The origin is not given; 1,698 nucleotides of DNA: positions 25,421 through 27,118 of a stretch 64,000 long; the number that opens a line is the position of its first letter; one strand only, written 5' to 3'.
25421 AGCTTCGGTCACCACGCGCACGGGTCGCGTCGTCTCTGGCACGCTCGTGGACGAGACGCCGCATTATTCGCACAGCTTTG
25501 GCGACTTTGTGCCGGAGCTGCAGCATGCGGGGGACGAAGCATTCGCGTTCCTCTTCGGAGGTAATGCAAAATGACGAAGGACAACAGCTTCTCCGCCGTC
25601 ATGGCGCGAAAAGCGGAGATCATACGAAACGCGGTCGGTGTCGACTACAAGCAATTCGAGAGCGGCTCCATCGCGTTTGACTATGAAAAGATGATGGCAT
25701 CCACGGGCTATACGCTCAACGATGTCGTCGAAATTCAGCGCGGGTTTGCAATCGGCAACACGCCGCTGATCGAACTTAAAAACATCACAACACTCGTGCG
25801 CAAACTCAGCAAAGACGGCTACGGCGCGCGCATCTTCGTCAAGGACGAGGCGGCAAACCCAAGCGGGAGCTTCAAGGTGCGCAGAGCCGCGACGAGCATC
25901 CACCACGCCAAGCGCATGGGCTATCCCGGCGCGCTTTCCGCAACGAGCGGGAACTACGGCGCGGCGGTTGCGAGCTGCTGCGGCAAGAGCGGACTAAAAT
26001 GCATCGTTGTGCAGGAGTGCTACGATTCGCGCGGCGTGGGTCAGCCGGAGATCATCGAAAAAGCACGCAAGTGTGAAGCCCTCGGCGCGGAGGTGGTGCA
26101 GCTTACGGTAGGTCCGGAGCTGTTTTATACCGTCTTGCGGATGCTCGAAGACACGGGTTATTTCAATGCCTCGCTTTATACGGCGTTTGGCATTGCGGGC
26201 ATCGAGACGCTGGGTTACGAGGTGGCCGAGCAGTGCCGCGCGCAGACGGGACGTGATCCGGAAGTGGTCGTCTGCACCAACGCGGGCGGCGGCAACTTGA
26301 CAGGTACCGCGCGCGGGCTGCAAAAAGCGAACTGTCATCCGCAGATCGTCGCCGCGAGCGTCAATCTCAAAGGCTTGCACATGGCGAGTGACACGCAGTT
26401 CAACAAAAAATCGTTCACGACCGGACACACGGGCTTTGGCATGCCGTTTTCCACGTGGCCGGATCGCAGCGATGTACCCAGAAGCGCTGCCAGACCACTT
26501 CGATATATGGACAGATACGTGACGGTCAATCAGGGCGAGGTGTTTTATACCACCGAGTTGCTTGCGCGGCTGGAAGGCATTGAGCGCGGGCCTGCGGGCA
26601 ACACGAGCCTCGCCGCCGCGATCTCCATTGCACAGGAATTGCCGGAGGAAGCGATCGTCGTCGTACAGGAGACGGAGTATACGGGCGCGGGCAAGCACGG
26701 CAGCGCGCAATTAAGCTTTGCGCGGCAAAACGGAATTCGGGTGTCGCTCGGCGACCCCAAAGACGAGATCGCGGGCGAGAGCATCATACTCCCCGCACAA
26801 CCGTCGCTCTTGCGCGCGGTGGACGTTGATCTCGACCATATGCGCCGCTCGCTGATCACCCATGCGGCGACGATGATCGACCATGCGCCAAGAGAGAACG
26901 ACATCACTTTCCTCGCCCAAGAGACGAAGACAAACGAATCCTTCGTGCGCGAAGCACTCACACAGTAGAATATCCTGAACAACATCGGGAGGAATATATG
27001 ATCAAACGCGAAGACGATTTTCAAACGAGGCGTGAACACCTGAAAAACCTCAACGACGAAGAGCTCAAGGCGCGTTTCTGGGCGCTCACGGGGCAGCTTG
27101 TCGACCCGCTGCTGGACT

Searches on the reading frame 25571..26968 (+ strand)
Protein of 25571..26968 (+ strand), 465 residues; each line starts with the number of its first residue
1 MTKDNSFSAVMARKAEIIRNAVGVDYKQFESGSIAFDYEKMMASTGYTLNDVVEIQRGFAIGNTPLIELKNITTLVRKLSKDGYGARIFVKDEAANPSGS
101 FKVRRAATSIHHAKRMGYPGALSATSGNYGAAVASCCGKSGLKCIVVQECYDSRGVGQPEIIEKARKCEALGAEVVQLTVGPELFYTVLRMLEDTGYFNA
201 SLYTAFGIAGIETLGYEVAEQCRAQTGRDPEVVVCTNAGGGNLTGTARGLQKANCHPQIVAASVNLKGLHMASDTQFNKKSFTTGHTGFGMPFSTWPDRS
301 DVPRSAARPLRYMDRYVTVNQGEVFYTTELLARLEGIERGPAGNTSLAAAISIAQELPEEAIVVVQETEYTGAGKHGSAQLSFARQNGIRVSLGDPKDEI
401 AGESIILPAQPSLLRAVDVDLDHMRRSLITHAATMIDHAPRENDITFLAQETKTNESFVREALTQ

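Call 16: search_protein_families(library=ncbifam, proteins=[window:25571-26968:+], max_evalue=0.00001)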
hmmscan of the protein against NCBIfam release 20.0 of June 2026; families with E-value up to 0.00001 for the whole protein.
window:25571-26968:+ (465 aa): 30 families (the best 25 are shown)
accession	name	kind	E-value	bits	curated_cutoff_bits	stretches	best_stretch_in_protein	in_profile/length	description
NF040741.1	ornith_OrtB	equivalog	2.8e-242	804.1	550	1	6-464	2-462/464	2-amino-4-oxopentanoate thiolase subunit OrtB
NF006050.0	PRK08197.1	equivalog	1.7e-20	73.2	303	1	62-252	79-253/406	threonine synthase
TIGR01136.1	cysKM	subfamily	1.1e-19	70.9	344.15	1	60-365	4-285/299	cysteine synthase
NF007989.0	PRK10717.1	equivalog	1e-18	67.5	387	1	60-365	11-304/334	cysteine synthase A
TIGR01139.1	cysK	equivalog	5.4e-18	65.3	350.95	1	60-365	4-283/298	cysteine synthase A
TIGR01137.1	cysta_beta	equivalog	6.1e-16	58.1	510.25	1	61-365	9-296/457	cystathionine beta-synthase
NF004996.0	PRK06381.1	equivalog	1.2e-15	57.3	266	1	76-265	21-208/319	threonine synthase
NF008735.0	PRK11761.1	equivalog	8.9e-14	51.4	413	1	60-180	9-117/296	cysteine synthase CysM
TIGR01138.1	cysM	equivalog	1.3e-13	51.1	394.2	1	60-260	5-194/290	cysteine synthase B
NF004170.0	PRK05638.1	equivalog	4.2e-13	48.7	421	1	63-249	56-231/442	threonine synthase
TIGR00260.1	thrC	equivalog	4.6e-13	49.1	167.1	1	62-147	21-103/340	threonine synthase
TIGR03945.1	PLP_SbnA_fam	equivalog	4.5e-12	45.7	349.95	1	61-148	5-88/304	2,3-diaminopropionate biosynthesis protein SbnA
NF009057.0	PRK12391.1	equivalog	6.5e-12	44.7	366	1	84-147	94-158/441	TrpB-like pyridoxal phosphate-dependent enzyme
TIGR01127.1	ilvA_1Cterm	equivalog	1.6e-11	43.8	378.75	1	82-356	11-271/380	threonine ammonia-lyase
NF053679.1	CysteaSynCapA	equivalog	3.6e-11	42.4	600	1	61-360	14-300/329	cysteate synthase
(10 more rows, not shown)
